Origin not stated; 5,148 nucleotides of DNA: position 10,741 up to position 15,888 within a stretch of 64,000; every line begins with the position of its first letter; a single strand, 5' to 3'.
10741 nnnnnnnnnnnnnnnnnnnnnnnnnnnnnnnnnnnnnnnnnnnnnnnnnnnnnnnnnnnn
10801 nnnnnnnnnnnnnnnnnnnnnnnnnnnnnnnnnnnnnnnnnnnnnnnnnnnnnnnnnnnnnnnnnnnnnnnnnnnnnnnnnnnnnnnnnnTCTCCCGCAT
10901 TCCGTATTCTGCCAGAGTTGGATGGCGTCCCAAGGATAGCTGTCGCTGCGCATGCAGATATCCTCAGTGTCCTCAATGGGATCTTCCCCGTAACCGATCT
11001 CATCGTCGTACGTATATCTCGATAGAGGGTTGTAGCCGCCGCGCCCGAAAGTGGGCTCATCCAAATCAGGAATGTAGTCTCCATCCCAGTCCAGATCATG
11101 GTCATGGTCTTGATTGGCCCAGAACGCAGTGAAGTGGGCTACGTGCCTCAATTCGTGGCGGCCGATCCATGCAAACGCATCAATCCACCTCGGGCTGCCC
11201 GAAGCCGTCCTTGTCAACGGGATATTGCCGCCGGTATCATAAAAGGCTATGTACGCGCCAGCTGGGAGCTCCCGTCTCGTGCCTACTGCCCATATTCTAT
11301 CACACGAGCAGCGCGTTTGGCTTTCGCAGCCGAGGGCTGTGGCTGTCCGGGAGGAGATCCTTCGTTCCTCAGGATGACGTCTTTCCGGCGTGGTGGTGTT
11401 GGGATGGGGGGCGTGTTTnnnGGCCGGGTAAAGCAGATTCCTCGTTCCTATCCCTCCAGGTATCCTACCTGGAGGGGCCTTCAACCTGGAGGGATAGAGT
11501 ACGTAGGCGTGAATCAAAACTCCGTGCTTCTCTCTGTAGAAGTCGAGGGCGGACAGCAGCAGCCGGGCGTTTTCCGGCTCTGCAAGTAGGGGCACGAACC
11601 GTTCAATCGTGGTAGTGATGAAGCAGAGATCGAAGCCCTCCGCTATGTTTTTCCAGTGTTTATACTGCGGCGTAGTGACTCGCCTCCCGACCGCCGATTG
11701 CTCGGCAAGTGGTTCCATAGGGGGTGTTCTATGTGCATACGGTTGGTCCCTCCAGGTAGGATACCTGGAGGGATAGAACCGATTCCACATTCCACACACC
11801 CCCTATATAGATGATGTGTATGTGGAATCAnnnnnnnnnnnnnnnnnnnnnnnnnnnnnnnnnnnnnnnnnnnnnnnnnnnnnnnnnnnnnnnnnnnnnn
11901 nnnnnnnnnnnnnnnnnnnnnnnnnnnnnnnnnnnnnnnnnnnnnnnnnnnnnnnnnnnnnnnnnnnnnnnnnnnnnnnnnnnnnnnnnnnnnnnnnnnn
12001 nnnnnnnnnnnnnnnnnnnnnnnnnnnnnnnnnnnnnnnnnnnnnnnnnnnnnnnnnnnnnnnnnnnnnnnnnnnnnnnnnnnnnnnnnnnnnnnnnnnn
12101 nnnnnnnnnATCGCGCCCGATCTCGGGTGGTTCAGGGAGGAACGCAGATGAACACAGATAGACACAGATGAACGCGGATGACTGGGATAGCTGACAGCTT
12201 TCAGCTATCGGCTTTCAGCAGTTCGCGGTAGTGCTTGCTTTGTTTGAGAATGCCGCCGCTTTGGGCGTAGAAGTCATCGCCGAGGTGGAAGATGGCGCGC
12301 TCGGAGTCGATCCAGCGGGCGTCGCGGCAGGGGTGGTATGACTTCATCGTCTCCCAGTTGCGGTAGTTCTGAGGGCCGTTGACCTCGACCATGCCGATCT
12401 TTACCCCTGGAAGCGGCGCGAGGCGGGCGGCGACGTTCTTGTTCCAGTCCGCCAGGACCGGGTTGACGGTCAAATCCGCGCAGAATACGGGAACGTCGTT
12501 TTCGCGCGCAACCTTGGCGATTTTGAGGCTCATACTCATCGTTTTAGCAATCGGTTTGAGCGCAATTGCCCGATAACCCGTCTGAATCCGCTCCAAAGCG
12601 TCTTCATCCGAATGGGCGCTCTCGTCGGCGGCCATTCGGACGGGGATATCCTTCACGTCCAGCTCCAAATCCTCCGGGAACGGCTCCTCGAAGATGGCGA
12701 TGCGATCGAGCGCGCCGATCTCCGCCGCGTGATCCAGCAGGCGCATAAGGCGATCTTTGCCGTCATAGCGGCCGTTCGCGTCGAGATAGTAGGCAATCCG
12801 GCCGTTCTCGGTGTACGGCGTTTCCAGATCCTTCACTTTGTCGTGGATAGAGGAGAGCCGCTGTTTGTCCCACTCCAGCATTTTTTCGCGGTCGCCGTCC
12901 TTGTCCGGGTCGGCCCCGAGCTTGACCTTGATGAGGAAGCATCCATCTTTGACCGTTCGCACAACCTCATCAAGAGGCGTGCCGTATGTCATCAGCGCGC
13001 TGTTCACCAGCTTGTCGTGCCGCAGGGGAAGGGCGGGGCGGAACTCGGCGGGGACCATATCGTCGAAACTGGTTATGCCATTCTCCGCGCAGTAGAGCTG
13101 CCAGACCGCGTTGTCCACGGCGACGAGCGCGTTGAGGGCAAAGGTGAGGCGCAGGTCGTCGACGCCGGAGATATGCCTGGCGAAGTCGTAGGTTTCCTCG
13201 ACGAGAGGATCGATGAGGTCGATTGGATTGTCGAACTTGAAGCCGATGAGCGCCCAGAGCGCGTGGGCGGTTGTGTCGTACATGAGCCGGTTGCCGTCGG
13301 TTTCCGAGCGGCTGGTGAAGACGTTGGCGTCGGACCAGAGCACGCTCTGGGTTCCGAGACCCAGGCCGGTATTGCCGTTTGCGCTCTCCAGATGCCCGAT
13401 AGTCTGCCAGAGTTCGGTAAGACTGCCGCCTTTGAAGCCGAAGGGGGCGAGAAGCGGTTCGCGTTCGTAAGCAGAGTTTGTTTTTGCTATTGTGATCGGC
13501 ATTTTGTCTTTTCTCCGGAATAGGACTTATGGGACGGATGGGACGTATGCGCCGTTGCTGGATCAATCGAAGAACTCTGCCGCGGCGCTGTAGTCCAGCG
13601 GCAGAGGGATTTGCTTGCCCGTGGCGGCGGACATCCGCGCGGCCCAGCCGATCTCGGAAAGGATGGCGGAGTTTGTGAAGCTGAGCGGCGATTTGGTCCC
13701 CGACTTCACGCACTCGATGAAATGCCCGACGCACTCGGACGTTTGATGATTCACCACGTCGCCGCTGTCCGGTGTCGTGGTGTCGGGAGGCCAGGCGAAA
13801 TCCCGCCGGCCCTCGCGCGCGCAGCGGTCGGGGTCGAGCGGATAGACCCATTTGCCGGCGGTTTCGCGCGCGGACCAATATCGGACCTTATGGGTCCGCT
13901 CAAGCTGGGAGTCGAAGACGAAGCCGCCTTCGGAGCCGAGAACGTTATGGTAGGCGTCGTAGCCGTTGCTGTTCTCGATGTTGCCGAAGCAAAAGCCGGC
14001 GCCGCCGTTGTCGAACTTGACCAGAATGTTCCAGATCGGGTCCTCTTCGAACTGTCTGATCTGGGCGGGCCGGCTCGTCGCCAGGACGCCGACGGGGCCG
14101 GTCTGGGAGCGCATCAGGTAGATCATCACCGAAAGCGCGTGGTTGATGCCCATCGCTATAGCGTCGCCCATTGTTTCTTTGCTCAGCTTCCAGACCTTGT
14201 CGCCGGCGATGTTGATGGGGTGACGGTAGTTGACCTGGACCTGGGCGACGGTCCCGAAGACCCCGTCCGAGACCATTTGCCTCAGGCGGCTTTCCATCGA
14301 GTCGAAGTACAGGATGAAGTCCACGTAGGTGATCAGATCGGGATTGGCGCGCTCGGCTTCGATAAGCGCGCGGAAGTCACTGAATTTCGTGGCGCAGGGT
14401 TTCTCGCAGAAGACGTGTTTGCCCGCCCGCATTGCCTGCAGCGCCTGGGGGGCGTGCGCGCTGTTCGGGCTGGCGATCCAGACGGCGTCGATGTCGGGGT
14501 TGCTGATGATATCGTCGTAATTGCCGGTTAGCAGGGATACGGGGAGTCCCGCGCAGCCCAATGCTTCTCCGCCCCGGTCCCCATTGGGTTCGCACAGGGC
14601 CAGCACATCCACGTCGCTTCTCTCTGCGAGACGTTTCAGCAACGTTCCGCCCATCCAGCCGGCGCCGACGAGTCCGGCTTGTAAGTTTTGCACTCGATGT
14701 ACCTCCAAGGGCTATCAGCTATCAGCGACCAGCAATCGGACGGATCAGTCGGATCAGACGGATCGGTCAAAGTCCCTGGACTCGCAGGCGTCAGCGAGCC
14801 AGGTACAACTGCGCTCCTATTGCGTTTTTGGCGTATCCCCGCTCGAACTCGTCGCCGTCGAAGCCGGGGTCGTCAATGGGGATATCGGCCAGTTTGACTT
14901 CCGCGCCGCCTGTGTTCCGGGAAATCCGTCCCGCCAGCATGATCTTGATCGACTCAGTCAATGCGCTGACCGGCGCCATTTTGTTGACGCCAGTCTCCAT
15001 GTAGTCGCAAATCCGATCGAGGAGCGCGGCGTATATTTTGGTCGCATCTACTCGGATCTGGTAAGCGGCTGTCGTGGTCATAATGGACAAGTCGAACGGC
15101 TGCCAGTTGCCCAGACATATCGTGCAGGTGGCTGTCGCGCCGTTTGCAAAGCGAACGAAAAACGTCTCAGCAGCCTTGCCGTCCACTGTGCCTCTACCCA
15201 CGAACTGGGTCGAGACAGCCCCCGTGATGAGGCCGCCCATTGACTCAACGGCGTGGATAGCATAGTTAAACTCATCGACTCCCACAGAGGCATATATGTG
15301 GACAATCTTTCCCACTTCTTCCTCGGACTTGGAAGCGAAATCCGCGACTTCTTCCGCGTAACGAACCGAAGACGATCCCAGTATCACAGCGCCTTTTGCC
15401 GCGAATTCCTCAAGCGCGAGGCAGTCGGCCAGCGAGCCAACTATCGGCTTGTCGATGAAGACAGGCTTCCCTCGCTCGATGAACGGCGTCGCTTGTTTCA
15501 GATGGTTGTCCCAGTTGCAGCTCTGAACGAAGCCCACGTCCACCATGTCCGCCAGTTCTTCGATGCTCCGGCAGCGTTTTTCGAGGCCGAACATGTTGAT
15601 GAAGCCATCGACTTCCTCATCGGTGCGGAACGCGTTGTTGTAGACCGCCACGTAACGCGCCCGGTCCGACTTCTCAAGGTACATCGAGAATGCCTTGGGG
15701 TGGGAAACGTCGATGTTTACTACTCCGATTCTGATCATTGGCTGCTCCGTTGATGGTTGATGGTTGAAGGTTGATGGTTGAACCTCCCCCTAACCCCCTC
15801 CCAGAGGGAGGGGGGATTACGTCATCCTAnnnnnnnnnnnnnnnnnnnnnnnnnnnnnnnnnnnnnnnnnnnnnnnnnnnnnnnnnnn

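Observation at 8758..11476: REP-bracketed island: HExxH fragment followed by two exported HEAT-repeat proteins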

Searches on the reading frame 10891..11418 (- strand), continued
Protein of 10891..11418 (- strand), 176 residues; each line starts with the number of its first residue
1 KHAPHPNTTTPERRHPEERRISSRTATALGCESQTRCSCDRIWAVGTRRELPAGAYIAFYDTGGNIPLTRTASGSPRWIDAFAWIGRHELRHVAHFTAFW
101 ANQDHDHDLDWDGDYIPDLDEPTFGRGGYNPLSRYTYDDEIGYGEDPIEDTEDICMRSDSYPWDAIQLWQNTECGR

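Call 39: fold_search(model_id=the predicted structure, library=pdb)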
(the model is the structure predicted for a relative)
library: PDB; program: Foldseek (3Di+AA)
matches with E <= 10: 1999; with E <= 0.001: 27
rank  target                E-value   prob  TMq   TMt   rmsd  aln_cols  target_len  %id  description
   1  4pgz_C                1.3e-04  1.00  0.23  0.41   4.5       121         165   11  Structural basis of KIT activation by oncogenic mutations in the extracellular region reveals a zipper-like mechanism  (released 2015-03-18)
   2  6eg0_B                1.6e-04  1.00  0.21  0.23   5.3       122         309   11  Crystal structure of Dpr4 Ig1-Ig2 in complex with DIP-Eta Ig1-Ig3 (released 2018-11-28)
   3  2wwk_T                2.2e-04  1.00  0.21  0.60   4.9       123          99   12  Crystal structure of the Titin M10-Obscurin like 1 Ig F17R mutant complex (released 2010-02-16)
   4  2x1w_L                2.5e-04  1.00  0.22  0.35   5.0       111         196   13  Crystal Structure of VEGF-C in Complex with Domains 2 and 3 of VEGFR2 (released 2010-03-09)
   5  4pgz_B                2.7e-04  1.00  0.23  0.37   4.6       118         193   10  Structural basis of KIT activation by oncogenic mutations in the extracellular region reveals a zipper-like mechanism  (released 2015-03-18)
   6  2x1w_M                3.9e-04  1.00  0.21  0.36   5.4       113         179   12  Crystal Structure of VEGF-C in Complex with Domains 2 and 3 of VEGFR2 (released 2010-03-09)
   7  6efz_A                3.9e-04  1.00  0.20  0.22   5.0       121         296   12  Crystal Structure of DIP-Theta Ig1-3 (released 2018-11-28)
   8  4pgz_A                4.9e-04  1.00  0.23  0.37   4.1       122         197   10  Structural basis of KIT activation by oncogenic mutations in the extracellular region reveals a zipper-like mechanism  (released 2015-03-18)
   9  1pkq_J                4.9e-04  1.00  0.22  0.54   4.3       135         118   10  Myelin Oligodendrocyte Glycoprotein-(8-18C5) Fab-complex (released 2003-07-15)
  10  2y9r                  4.9e-04  1.00  0.20  0.53   5.2       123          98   12  Crystal structure of the M10 domain of Titin (released 2011-03-02)
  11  2wwm_T                5.2e-04  1.00  0.20  0.58   5.6       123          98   13  Crystal structure of the Titin M10-Obscurin like 1 Ig complex in space group P1 (released 2010-02-16)
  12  6zr7_AAA              5.2e-04  1.00  0.21  0.23   4.4       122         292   11  X-ray structure of human Dscam Ig7-Ig9 (released 2020-12-30)
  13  2x1w_N                5.2e-04  1.00  0.21  0.32   5.7       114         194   12  Crystal Structure of VEGF-C in Complex with Domains 2 and 3 of VEGFR2 (released 2010-03-09)
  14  2wwm_D                5.9e-04  1.00  0.20  0.57   5.6       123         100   13  Crystal structure of the Titin M10-Obscurin like 1 Ig complex in space group P1 (released 2010-02-16)
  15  4pbv_B                6.2e-04  1.00  0.22  0.27   4.6       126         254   11  Crystal structure of chicken receptor protein tyrosine phosphatase sigma in complex with TrkC (released 2014-11-12)
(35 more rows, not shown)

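Call 48: predict_structure(alignment_id=A3)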
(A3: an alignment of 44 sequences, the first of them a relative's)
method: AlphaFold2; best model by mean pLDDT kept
length: 197 residues; sequences in the alignment: 44
mean_pLDDT: 90.3   pTM: 0.87
mean pLDDT of the five models: 90.3, 90.1, 89.2, 88.6, 88.3
residues with pLDDT >= 90: 158; 70-90: 18; 50-70: 15; < 50: 6
segments of 3 or more residues with pLDDT < 50: 1-6
pLDDT, mean of each block of 10 residues (from residue 1): 49 74 90 93 95 92 98 94 93 97 98 98 98 97 98 93 97 95 87 65
secondary structure, 60 per line:
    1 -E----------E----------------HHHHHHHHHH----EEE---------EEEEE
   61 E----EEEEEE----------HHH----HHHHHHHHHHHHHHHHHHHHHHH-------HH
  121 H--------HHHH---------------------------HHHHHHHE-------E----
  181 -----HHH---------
elements in order: H30-39 E44-46 E56-61 E66-71 H89-111 H130-133 H161-167

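Call 52: search_protein_families(library=pfam, alignment_id=A3, max_evalue=1)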
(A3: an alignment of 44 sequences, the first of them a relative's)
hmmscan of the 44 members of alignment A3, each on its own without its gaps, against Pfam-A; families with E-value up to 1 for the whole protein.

A. member 1, P0012 (197 aa): 2 families
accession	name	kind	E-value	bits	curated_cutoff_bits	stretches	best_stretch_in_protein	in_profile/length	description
PF10463.15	Peptidase_U49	-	0.11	12.5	23.9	1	92-126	93-127/202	Peptidase U49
PF20219.3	DUF6579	-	0.17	11.8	27.2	1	41-85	47-91/210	Family of unknown function (DUF6579)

B. families by the number of members that match (of 44 scanned): 24 families
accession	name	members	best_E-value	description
PF00801.26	PKD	3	4.9e-06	PKD domain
PF18884.5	TSP3_bac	2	1.3e-17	Bacterial TSP3 repeat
PF18911.6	PKD_4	2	7.8e-10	PKD domain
PF07495.19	Y_Y_Y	2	0.0029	Y_Y_Y domain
PF13860.13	FlgD_ig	1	6.6e-08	FlgD Ig-like domain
PF13585.12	CHU_C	1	0.0027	CHU_C Type IX secretion signal domain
PF02481.21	DNA_processg_A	1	0.02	DNA recombination-mediator protein A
PF21510.3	PirA-like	1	0.024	PirA-like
PF17957.7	Big_7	1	0.041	Bacterial Ig domain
PF00980.22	Rota_Capsid_VP6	1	0.048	Rotavirus major capsid protein VP6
PF02924.19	HDPD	1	0.084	Bacteriophage lambda head decoration protein D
PF10463.15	Peptidase_U49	1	0.11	Peptidase U49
PF01840.22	TCL1_MTCP1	1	0.12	TCL1/MTCP1 family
PF25339.1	C2_C2CD3_N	1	0.12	N-terminal C2 domain of C2CD3 protein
PF11742.13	DUF3302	1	0.13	Protein of unknown function (DUF3302)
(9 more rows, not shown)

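Call 53: fold_search(model_id=the predicted structure, library=pdb)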
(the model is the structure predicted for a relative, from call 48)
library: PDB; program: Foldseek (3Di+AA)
matches with E <= 10: 28; with E <= 0.001: 0
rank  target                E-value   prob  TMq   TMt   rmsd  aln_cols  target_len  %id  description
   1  7t5t                  1.5e+00  0.12  0.21  0.16   7.8        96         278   10  Structure of Thauera sp. K11 CapP (released 2022-09-14)
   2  2h1j_B                2.6e+00  0.09  0.20  0.08   7.5        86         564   14  3.1 A X-ray structure of putative Oligoendopeptidase F: Crystals grown by microfluidic seeding (released 2006-06-13)
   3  3ahm_B                3.0e+00  0.11  0.20  0.08   6.1        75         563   12  Pz peptidase a (released 2010-08-25)
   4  2h1j_A                3.2e+00  0.09  0.20  0.08   7.3        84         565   14  3.1 A X-ray structure of putative Oligoendopeptidase F: Crystals grown by microfluidic seeding (released 2006-06-13)
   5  2h1n_A                3.9e+00  0.11  0.20  0.08   3.6        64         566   11  3.0 A X-ray structure of putative oligoendopeptidase F: crystals grown by vapor diffusion technique (released 2006-06-13)
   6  7z5g_D                4.1e+00  0.05  0.21  0.14   5.2        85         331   16  human apo MATCAP (released 2022-05-11)
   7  9og5_C                4.7e+00  0.05  0.12  0.03   4.0        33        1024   18  SARS-COV-2-6P-MUT7 S PROTEIN-DY-III-281 complex 1 RBD up conformation (released 2025-10-01)
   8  1hv5_A                5.0e+00  0.05  0.19  0.22   5.6        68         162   13  CRYSTAL STRUCTURE OF THE STROMELYSIN-3 (MMP-11) CATALYTIC DOMAIN COMPLEXED WITH A PHOSPHINIC INHIBITOR (released 2001-03-28)
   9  3sks                  5.3e+00  0.08  0.20  0.08   4.2        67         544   13  Crystal structure of a putative oligoendopeptidase F from Bacillus anthracis str. Ames (released 2011-07-06)
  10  7z5g_B                5.3e+00  0.07  0.23  0.15   4.5        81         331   15  human apo MATCAP (released 2022-05-11)
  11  8fu8_C                5.7e+00  0.04  0.12  0.03   5.4        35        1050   17  Structure of Covid Spike variant deltaN135 with one erect RBD (released 2023-04-05)
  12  9mi3_K                5.7e+00  0.02  0.12  0.03  12.1        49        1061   16  Cryo-EM structure of SARS-CoV-2 spike protein in complex with neutralizing human antibody WRAIR-2008 (released 2025-08-20)
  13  7z5g_A                6.1e+00  0.04  0.21  0.14   5.0        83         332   14  human apo MATCAP (released 2022-05-11)
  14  7yr3_C                6.5e+00  0.04  0.12  0.03   4.0        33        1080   18  SARS-CoV-2 BA.2.75 S Trimer in complex with ACE2(state2) (released 2022-10-19)
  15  9d8i_B                6.5e+00  0.03  0.12  0.03   4.2        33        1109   18  JN.1 SARS-COV-2 Spike 1-up conformation (released 2025-10-29)
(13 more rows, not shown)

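Call 66: search_protein_families(library=pfam, proteins=[L014:7627-8541:+], max_evalue=1)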
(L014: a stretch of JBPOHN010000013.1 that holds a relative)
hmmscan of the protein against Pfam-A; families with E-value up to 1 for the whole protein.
L014:7627-8541:+ (305 aa): 7 families
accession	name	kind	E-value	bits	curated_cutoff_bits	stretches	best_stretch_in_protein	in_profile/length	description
PF13646.12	HEAT_2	-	1.8e-23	83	27.7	3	179-250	10-82/88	HEAT repeats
PF02985.28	HEAT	-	7.3e-08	32.4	23.5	1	79-100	6-27/31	HEAT repeat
PF03130.22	HEAT_PBS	-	8.7e-06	26.2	20.9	1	89-114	1-26/27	PBS lyase HEAT-like repeat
PF12765.13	Cohesin_HEAT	-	0.0019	19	21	0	45-62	21-38/42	HEAT repeat associated with sister chromatid cohesion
PF12717.13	Cnd1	-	0.0077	16.7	26.4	0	44-124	23-104/162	non-SMC mitotic condensation complex subunit 1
PF24714.1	TOR1L1_N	-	0.22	11.3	43.3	0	42-64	82-104/281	TORTIFOLIA1 N-terminal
PF21581.3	SCD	-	0.4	11.5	27.5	0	52-68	1-17/75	Stromalin conservative domain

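Call 67: search_protein_families(library=ncbifam, proteins=[P0002, P0004, P0005, P0007, P0012, P0016, P0020, L004:8911-9969:+], max_evalue=0.1)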
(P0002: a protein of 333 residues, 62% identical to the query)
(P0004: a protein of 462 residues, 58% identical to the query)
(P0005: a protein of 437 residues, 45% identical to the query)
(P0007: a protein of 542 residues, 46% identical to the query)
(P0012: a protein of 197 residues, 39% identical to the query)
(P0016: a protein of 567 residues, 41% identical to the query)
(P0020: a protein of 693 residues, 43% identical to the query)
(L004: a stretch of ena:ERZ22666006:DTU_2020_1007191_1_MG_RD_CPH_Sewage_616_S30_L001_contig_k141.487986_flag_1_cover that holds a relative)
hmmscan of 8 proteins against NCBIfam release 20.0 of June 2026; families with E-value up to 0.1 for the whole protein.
P0002 (333 aa): 0 families

P0004 (462 aa): 0 families

P0005 (437 aa): 0 families

P0007 (542 aa): 0 families

P0012 (197 aa): 0 families

P0016 (567 aa): 5 families
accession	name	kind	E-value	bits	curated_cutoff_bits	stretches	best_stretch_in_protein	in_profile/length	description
NF009276.0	PRK12633.1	equivalog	5.1e-06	26.4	383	1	97-159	124-186/234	flagellar basal body rod modification protein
NF033707.1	T9SS_sortase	equivalog_domain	5.8e-06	24.2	420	1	88-168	1009-1091/1095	type IX secretion system sortase PorU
NF005176.1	PRK06655.1-1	equivalog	2.4e-05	24.4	230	1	97-191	92-184/197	flagellar hook assembly protein FlgD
NF009452.0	PRK12812.1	equivalog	3.2e-05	23.3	258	1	100-158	150-210/289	flagellar basal body rod modification protein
NF009453.0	PRK12813.1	equivalog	0.011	15.3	264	1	96-158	118-177/223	flagellar basal body rod modification protein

P0020 (693 aa): 0 families

L004:8911-9969:+ (353 aa): 18 families
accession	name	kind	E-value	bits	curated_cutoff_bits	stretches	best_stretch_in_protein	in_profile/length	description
TIGR02795.1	tol_pal_ybgF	equivalog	3.8e-29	101.7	90.1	3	32-140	5-115/119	tol-pal system protein YbgF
NF008068.0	PRK10803.1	equivalog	1.2e-18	68.1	383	2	253-345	170-262/263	cell division protein CpoB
TIGR03302.1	OM_YfiO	subfamily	3.2e-17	62.8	81.4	2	82-164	50-121/239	outer membrane protein assembly factor BamD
TIGR02917.1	PEP_TPR_lipo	equivalog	2.3e-11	42.4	312.2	2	32-166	162-731/899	XrtA/PEP-CTERM system TPR-repeat protein PrsT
NF040959.1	MamA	equivalog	7.4e-10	38.6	200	1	34-164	42-165/204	magnetosome protein MamA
NF052312.1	T9SS_PorW_SprE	equivalog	1.6e-08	33.7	250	2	83-166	122-207/716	type IX secretion system periplasmic lipoprotein PorW/SprE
TIGR02521.1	type_IV_pilW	equivalog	6.2e-06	25.9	154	0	217-295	28-97/234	type IV pilus biogenesis/stability protein PilW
NF008520.0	PRK11447.1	equivalog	4.8e-05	21.3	858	1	30-176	604-749/1157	cellulose synthase complex outer membrane protein BcsC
TIGR02552.1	LcrH_SycD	equivalog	7.9e-05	22.4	104.8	1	270-333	25-85/136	SycD/LcrH family type III secretion system chaperone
NF033920.0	C39_PA2778_fam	equivalog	0.00015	21.3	150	0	274-330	167-220/255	PA2778 family cysteine peptidase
TIGR00540.1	TPR_hemY_coli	hypoth_equivalog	0.0002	20.3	142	0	128-165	316-353/385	heme biosynthesis-associated TPR protein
NF047371.1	FlcA_CTERM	equivalog_domain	0.00065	18.3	300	1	134-326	343-533/646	periplasmic flagellar collar protein FlcA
NF047558.1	TPR_END_plus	domain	0.0012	18.8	32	0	312-338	11-38/56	TPR end-of-group domain-containing protein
NF047507.1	TPR_BatC_Lepto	exception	0.0015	18.1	175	1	275-349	70-145/214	TPR repeat-containing protein BatC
NF052304.1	CdsG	equivalog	0.003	17.7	170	1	38-113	17-89/133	CdsG family type III secretion system protein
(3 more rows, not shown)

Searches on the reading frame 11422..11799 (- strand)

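Call 7: search_protein_families(library=pfam, proteins=[window:11422-11799:-], max_evalue=0.1)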
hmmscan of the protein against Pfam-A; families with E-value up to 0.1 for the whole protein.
window:11422-11799:- (126 aa): 0 families

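Call 11: search_protein_families(library=ncbifam, proteins=[window:11422-11799:-], max_evalue=0.1)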
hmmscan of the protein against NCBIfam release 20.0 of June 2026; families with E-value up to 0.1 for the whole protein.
window:11422-11799:- (126 aa): 1 family
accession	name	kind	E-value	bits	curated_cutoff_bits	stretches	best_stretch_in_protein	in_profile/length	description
NF047646.1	REP_Tyr_transpos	equivalog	0.001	19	80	1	58-106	11-59/146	REP-associated tyrosine transposase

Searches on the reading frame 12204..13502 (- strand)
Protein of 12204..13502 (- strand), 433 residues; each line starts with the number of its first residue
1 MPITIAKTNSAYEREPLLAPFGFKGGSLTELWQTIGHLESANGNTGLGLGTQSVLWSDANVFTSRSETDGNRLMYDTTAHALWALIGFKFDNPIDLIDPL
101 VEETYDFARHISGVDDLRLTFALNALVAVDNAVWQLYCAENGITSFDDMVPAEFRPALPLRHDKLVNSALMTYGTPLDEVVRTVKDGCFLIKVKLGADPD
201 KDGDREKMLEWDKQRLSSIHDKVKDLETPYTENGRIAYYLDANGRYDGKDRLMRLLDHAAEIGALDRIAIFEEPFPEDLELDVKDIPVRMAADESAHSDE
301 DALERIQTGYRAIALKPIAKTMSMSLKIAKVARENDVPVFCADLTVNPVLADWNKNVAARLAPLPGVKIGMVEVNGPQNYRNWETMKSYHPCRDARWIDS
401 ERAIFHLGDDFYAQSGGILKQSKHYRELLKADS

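Call 7: search_protein_families(library=pfam, proteins=[window:12204-13502:-], max_evalue=0.1)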
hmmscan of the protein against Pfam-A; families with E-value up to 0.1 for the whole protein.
window:12204-13502:- (433 aa): 0 families

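Call 11: search_protein_families(library=ncbifam, proteins=[window:12204-13502:-], max_evalue=0.1)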
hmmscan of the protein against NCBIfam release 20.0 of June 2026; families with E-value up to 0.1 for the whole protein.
window:12204-13502:- (433 aa): 2 families
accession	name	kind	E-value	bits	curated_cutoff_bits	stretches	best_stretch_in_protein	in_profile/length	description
NF042940.1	racemase_DgcA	equivalog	8.6e-06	25.2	400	1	240-339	170-266/323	N-acetyl-D-Glu racemase DgcA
TIGR01927.1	menC_gam_Gplu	equivalog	0.079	12.2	130.55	0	240-318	159-238/307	o-succinylbenzoate synthase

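Call 61: find_related_loci(query=window:12204-13502:-, collection=metagenome_contigs, flank=10000)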
Query window:12204-13502:- (433 aa) in metagenome_contigs; peptide patterns used: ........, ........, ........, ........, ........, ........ (x = any residue, [..] = any of these).
154 stretches matched a pattern; 74 encode a relative of the query (tblastn E <= 1e-3); 74 distinct loci.
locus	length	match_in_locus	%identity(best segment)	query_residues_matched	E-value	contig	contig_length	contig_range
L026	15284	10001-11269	65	5-428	0e+0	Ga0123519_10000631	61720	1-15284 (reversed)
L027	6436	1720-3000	64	3-429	0e+0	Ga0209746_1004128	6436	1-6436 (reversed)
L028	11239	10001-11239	65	3-415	0e+0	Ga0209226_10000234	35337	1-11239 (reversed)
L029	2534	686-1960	59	2-430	0e+0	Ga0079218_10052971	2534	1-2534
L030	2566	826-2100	58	3-431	0e+0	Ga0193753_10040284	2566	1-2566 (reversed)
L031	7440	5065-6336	58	3-430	1e-172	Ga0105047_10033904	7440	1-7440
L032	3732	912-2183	58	3-430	1e-179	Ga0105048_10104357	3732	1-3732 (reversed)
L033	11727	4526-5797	57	2-429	4e-171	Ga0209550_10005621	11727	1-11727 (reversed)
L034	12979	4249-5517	57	3-429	2e-170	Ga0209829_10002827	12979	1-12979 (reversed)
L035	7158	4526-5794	57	3-429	5e-170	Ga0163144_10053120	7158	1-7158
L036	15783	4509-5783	56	2-430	7e-169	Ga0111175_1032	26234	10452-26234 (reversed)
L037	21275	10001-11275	56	4-428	4e-168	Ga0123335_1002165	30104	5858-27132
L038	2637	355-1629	56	2-430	7e-179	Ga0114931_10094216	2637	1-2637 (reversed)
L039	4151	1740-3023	59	2-429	1e-173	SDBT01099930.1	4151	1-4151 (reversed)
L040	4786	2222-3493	56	2-429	6e-172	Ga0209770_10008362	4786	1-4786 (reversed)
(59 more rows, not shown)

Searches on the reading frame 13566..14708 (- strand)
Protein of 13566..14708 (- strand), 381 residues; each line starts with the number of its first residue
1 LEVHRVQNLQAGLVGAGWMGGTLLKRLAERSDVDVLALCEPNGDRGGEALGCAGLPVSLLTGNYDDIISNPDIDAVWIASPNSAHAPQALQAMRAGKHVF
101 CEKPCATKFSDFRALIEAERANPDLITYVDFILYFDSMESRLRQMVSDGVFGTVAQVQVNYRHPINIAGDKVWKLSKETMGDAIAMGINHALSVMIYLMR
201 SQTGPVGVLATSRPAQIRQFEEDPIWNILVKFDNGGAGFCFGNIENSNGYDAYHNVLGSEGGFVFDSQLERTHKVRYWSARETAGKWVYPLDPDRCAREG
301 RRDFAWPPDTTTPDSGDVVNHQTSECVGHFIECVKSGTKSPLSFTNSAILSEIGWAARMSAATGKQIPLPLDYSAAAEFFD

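Call 69: search_protein_families(library=pfam, proteins=[window:13566-14708:-], max_evalue=0.001)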
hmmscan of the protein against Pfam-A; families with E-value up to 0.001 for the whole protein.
window:13566-14708:- (381 aa): 3 families
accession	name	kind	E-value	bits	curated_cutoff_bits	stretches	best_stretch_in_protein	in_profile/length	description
PF01408.29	GFO_IDH_MocA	-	8e-21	75.4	24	1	10-124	2-114/120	Oxidoreductase family, NAD-binding Rossmann fold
PF22725.1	GFO_IDH_MocA_C3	-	1.9e-09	38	27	1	141-263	3-123/124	GFO/IDH/MocA C-terminal domain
PF02894.22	GFO_IDH_MocA_C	-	3.4e-06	27.4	22.9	1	143-368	1-217/218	Oxidoreductase family, C-terminal alpha/beta domain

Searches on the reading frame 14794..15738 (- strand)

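Call 69: search_protein_families(library=pfam, proteins=[window:14794-15738:-], max_evalue=0.001)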
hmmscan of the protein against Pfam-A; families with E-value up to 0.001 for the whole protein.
window:14794-15738:- (315 aa): 1 family
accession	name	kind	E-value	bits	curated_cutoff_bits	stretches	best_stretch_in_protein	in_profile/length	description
PF01408.29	GFO_IDH_MocA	-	3.1e-08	34.8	24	1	13-120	12-116/120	Oxidoreductase family, NAD-binding Rossmann fold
